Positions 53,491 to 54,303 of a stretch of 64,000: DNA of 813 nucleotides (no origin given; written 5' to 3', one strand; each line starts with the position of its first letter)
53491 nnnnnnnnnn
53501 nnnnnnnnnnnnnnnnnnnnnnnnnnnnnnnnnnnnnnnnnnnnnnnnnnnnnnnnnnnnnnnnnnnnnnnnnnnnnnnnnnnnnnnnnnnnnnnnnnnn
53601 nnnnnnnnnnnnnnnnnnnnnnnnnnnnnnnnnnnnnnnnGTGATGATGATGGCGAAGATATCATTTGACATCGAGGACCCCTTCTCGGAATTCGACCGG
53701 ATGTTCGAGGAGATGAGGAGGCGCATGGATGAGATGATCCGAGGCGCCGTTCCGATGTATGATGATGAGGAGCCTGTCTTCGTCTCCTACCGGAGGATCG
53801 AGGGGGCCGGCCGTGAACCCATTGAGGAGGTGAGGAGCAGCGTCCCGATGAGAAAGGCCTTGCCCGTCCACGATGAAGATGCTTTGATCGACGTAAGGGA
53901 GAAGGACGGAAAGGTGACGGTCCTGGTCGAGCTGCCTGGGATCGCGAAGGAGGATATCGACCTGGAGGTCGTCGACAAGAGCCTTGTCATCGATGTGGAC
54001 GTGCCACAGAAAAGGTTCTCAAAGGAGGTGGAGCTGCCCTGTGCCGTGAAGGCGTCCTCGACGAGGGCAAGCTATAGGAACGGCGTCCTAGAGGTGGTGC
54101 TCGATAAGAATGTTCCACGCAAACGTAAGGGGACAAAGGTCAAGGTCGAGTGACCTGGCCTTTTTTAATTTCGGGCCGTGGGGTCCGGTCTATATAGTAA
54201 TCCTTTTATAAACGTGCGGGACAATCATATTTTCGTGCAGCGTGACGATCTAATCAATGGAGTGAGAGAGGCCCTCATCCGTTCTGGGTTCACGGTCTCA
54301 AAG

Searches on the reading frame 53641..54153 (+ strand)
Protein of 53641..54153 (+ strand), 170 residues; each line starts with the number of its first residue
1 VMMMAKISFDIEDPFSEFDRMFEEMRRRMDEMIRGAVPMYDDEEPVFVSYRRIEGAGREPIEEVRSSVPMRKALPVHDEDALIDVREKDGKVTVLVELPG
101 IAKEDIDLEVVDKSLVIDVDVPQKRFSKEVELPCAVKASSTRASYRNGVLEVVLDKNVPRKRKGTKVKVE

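Call 4: search_protein_families(library=pfam, proteins=[window:53641-54153:+], max_evalue=0.01)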
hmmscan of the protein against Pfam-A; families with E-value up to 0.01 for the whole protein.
window:53641-54153:+ (170 aa): 2 families
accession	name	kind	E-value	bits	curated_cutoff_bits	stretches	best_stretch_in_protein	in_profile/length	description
PF00011.27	HSP20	-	4e-10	40.2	20.8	1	84-169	1-101/102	Hsp20/alpha crystallin family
PF17886.7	ArsA_HSP20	-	4.8e-08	32.9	22.5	1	89-153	1-62/63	HSP20-like domain found in ArsA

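Call 38: search_protein_families(library=ncbifam, proteins=[window:53641-54153:+], max_evalue=0.001)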
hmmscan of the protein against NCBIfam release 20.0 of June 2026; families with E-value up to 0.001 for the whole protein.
window:53641-54153:+ (170 aa): 3 families
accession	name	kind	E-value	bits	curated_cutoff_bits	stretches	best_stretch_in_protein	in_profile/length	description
NF041800.1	Hsp20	equivalog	9.1e-32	109.9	140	1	11-170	4-162/162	archaeal heat shock protein Hsp20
NF041799.1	Hsp14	equivalog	1.3e-12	47.7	100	1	82-170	20-118/118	archaeal heat shock protein Hsp14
NF042420.1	Hsp18_Clos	equivalog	1.8e-08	34.5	195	1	78-118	40-80/147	heat shock protein Hsp18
